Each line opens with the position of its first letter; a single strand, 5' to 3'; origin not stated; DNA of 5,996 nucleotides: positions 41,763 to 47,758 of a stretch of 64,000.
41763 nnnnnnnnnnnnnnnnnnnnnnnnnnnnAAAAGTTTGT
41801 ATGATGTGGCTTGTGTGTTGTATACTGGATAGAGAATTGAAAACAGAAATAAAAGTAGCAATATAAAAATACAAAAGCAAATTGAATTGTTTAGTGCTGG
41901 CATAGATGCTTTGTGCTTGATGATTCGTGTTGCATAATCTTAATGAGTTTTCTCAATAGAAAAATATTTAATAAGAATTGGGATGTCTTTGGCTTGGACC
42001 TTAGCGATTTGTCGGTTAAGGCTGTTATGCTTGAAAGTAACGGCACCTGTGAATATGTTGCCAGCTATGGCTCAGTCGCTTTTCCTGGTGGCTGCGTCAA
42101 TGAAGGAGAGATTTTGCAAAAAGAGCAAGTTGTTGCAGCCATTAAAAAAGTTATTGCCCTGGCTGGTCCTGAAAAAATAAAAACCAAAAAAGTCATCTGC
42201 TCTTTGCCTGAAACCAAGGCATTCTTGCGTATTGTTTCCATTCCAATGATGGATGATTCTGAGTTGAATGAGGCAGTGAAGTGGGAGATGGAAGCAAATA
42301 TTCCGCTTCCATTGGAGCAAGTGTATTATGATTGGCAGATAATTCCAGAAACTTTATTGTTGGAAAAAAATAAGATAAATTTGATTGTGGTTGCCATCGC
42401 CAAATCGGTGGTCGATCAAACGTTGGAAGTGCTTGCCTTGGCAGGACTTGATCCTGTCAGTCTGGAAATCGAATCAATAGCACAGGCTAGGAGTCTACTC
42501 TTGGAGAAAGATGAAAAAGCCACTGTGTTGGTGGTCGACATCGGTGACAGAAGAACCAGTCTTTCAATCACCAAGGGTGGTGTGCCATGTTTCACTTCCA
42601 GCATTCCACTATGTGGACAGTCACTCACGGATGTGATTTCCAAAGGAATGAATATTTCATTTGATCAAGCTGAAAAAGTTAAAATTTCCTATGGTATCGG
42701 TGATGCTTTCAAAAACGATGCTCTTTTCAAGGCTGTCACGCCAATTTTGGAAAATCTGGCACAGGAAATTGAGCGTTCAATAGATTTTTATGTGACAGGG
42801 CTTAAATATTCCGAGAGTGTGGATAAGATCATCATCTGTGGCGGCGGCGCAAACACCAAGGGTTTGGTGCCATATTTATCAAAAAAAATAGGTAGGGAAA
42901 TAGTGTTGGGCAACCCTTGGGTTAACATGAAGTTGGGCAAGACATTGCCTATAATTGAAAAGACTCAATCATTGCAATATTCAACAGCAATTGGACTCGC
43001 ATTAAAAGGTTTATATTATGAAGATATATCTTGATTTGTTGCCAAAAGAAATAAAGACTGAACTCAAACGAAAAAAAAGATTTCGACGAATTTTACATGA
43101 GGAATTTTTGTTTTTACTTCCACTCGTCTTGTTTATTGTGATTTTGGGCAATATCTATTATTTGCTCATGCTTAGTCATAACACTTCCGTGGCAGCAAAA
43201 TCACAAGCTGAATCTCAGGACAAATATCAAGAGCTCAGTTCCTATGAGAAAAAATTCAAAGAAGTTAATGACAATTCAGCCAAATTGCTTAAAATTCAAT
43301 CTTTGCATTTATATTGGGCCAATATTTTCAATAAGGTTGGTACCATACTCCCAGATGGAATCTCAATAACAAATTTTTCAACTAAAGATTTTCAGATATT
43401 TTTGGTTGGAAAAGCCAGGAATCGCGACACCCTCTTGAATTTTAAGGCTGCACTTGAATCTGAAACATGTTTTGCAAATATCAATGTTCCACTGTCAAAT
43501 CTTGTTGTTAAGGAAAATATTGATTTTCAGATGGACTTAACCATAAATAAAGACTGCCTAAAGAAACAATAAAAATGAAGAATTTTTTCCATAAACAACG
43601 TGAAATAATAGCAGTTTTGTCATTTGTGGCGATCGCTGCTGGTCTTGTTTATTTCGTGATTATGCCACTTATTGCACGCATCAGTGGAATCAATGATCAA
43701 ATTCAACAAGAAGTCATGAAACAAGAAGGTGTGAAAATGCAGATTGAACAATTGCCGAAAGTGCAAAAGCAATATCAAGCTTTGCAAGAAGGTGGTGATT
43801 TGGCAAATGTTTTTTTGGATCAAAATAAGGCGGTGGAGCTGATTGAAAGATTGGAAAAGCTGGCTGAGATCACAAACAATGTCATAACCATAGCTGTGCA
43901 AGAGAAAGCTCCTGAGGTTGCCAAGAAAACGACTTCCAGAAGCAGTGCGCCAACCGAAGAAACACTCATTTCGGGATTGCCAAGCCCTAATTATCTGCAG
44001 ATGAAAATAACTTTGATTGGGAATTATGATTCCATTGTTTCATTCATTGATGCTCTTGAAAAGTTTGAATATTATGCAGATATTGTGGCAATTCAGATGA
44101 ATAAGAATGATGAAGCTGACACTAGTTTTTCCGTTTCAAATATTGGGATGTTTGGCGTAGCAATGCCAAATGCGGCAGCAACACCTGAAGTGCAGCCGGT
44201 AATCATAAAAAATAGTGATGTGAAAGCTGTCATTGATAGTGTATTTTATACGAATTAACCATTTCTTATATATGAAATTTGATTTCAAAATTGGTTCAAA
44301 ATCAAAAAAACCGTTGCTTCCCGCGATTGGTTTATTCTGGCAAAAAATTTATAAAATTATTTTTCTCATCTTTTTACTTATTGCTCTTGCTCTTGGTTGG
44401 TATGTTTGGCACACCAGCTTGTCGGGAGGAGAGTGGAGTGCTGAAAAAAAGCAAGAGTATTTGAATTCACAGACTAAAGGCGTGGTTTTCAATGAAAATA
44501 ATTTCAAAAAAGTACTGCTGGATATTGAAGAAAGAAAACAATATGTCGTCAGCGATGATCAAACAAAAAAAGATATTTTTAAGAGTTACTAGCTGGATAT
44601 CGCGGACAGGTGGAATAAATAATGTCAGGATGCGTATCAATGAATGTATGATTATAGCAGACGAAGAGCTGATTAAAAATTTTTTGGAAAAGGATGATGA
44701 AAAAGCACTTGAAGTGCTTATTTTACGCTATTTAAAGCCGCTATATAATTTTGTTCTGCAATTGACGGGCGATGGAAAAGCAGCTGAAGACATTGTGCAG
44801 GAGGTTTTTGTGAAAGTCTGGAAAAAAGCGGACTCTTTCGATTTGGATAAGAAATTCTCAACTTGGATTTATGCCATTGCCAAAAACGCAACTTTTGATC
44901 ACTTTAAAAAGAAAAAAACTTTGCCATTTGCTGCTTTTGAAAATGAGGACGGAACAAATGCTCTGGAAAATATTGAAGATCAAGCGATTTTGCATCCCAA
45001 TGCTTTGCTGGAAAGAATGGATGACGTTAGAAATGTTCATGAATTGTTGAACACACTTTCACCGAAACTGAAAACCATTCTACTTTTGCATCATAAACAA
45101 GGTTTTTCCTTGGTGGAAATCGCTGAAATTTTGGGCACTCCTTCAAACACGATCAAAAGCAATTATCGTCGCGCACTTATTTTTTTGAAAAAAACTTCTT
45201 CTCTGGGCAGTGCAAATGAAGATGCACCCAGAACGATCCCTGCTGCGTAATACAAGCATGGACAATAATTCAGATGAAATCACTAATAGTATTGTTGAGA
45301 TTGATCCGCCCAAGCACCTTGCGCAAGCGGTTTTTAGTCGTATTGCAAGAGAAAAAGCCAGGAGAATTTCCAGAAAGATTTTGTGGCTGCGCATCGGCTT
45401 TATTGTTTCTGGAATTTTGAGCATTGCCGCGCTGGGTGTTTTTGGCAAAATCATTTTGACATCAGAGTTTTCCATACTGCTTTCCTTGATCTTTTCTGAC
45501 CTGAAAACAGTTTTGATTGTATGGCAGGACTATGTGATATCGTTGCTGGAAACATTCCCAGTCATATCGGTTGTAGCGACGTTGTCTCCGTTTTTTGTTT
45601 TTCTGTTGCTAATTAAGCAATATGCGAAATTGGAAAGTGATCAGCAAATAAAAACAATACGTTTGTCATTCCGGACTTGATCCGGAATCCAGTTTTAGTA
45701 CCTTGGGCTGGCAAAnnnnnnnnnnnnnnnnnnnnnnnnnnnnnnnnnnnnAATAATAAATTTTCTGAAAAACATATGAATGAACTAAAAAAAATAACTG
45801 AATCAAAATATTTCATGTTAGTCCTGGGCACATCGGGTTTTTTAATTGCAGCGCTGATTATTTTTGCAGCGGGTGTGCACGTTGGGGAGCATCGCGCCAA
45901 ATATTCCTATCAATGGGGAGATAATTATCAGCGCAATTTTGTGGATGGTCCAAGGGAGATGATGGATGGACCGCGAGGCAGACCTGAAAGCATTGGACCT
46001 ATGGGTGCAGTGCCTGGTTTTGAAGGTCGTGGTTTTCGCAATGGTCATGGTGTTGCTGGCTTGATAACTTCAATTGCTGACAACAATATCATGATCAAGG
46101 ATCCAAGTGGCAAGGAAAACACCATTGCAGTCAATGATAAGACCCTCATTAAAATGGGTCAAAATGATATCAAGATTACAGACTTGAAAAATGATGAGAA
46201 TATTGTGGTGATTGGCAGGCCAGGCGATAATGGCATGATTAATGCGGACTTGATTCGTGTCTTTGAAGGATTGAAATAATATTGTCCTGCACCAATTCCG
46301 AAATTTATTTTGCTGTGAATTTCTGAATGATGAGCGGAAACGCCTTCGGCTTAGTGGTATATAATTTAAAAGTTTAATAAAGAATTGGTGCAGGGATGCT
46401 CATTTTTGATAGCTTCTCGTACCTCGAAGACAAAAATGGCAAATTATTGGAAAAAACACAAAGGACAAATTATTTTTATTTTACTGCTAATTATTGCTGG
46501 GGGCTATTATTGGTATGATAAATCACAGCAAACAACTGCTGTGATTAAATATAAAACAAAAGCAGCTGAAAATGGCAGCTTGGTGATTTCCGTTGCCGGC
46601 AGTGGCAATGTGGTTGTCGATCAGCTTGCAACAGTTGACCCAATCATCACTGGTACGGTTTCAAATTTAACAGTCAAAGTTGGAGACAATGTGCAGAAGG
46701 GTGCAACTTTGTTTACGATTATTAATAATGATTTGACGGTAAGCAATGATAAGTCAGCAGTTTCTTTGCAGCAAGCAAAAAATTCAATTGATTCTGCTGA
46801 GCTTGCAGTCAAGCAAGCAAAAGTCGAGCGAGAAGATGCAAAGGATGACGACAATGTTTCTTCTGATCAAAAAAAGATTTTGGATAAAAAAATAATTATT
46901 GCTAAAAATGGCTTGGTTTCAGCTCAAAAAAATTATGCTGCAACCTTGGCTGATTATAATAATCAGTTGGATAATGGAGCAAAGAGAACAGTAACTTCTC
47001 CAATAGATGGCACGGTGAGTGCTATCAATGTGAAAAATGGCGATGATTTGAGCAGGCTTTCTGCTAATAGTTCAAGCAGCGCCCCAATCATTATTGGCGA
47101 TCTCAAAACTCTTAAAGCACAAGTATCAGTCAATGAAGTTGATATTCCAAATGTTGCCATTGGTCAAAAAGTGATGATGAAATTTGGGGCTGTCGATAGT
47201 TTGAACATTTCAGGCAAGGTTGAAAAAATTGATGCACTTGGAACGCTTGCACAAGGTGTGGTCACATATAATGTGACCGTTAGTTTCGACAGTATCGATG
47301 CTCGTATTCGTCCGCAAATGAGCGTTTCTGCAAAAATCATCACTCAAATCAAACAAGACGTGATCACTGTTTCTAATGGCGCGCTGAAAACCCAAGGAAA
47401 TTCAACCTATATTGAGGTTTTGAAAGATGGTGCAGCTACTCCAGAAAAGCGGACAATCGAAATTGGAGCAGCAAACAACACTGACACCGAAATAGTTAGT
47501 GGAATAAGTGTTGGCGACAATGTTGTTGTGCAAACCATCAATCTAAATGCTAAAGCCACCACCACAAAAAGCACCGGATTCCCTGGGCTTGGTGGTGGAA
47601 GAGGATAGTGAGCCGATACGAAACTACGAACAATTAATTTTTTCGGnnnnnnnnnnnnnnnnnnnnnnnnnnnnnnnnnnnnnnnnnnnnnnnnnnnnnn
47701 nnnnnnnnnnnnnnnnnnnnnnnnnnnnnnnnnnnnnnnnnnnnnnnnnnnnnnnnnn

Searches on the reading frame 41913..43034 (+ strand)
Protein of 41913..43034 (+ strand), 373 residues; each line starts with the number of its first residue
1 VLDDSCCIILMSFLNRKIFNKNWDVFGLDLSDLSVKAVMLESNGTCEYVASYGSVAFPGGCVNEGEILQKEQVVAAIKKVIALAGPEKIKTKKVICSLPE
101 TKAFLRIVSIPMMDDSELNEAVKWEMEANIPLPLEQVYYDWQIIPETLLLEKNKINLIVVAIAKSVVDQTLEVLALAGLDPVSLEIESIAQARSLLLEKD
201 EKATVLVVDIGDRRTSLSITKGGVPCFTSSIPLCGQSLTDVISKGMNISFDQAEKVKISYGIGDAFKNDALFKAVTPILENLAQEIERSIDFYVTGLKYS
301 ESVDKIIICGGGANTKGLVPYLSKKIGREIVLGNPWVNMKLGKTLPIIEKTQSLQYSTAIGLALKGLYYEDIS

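Call 8: search_protein_families(library=pfam, proteins=[window:41913-43034:+], max_evalue=0.01)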
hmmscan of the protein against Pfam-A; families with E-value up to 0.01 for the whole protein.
window:41913-43034:+ (373 aa): 6 families
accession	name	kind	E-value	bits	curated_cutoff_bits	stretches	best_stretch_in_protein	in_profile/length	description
PF11104.14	PilM_2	-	5.7e-54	183.8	27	1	27-366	1-339/340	Type IV pilus assembly protein PilM;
PF14450.12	FtsA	-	8.6e-16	58.9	31.8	1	207-361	2-127/127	Cell division protein FtsA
PF06723.19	MreB_Mbl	-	0.00012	21.5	27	0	172-259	114-207/327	MreB/Mbl protein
PF25216.1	Volactin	-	0.0045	17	35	1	200-325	163-290/321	Volactin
PF21522.3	MreB-like_C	-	0.0057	17.7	27.8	0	245-314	49-115/123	Archaeal actin homologue MreB-like, C-terminal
PF05134.19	T2SSL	-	0.009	15.9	25.5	0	91-184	46-131/231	Type II secretion system (T2SS), protein L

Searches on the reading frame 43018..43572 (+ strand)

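Call 8: search_protein_families(library=pfam, proteins=[window:43018-43572:+], max_evalue=0.01)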
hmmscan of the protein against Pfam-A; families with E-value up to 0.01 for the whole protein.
window:43018-43572:+ (184 aa): 1 family
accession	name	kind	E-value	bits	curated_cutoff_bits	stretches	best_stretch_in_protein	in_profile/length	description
PF05137.18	PilN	-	8.4e-06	26.2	22.8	1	103-164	2-63/78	Fimbrial assembly protein (PilN)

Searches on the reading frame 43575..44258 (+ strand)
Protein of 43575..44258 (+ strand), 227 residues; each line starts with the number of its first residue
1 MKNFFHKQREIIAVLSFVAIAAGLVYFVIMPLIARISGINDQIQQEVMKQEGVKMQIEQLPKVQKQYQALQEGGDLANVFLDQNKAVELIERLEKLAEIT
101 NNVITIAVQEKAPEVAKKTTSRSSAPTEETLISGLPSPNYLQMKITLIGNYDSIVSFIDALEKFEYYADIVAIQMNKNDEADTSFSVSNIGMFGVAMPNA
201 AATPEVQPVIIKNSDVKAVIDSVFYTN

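Call 8: search_protein_families(library=pfam, proteins=[window:43575-44258:+], max_evalue=0.01)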
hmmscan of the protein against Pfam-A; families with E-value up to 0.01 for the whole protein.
window:43575-44258:+ (227 aa): 1 family
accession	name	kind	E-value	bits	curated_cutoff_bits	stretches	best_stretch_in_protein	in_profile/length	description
PF04612.17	T2SSM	-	0.00051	20.7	27.8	1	8-109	15-114/160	Type II secretion system (T2SS), protein M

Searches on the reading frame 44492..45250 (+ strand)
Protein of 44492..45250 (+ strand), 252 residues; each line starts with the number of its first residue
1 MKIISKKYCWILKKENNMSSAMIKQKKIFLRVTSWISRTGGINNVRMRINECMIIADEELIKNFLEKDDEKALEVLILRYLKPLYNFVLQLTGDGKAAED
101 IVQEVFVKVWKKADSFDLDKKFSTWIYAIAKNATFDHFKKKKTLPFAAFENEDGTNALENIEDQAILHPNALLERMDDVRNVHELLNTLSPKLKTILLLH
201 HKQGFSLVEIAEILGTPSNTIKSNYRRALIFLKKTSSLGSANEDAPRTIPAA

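Call 9: search_protein_families(library=pfam, proteins=[window:44492-45250:+], max_evalue=0.01)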
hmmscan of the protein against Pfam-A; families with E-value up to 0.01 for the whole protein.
window:44492-45250:+ (252 aa): 4 families
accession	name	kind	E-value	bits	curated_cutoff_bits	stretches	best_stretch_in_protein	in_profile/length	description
PF04542.20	Sigma70_r2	-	6.3e-20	71.2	24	1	76-142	1-69/71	Sigma-70 region 2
PF08281.18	Sigma70_r4_2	-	5.8e-13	48.7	25.7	1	181-230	3-52/54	Sigma-70, region 4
PF04545.22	Sigma70_r4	-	7.9e-09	35.3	24.1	1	185-230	1-46/50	Sigma-70, region 4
PF07638.17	Sigma70_ECF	-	0.002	18.5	21.1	0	157-227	107-174/185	ECF sigma factor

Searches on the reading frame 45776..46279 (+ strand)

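Call 9: search_protein_families(library=pfam, proteins=[window:45776-46279:+], max_evalue=0.01)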
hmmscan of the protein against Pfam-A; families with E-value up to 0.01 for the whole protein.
window:45776-46279:+ (167 aa): 1 family
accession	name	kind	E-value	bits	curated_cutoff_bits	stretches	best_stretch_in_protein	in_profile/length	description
PF18914.6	DUF5666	-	0.0087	16.8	27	0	95-160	2-59/60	Domain of unknown function (DUF5666)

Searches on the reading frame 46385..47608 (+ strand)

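Call 9: search_protein_families(library=pfam, proteins=[window:46385-47608:+], max_evalue=0.01)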
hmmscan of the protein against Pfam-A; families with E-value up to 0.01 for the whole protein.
window:46385-47608:+ (407 aa): 5 families
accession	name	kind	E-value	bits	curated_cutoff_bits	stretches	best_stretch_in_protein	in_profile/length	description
PF16576.10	HlyD_D23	-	6.2e-16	58.8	30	1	73-313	9-213/214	Barrel-sandwich domain of CusB or HlyD membrane-fusion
PF13437.12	HlyD_3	-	6.1e-13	49.9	22.2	1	202-304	1-96/106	HlyD family secretion protein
PF13533.13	Biotin_lipoyl_2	-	2.6e-07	30.7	29.8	1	202-220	2-20/32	Biotin-lipoyl like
PF00364.28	Biotin_lipoyl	-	3.8e-05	23.9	22.1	0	89-112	50-73/73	Biotin-requiring enzyme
PF05896.17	NQRA_N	-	0.0063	17.1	25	0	79-112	26-59/94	NqrA N-terminal barrel-sandwich hybrid domain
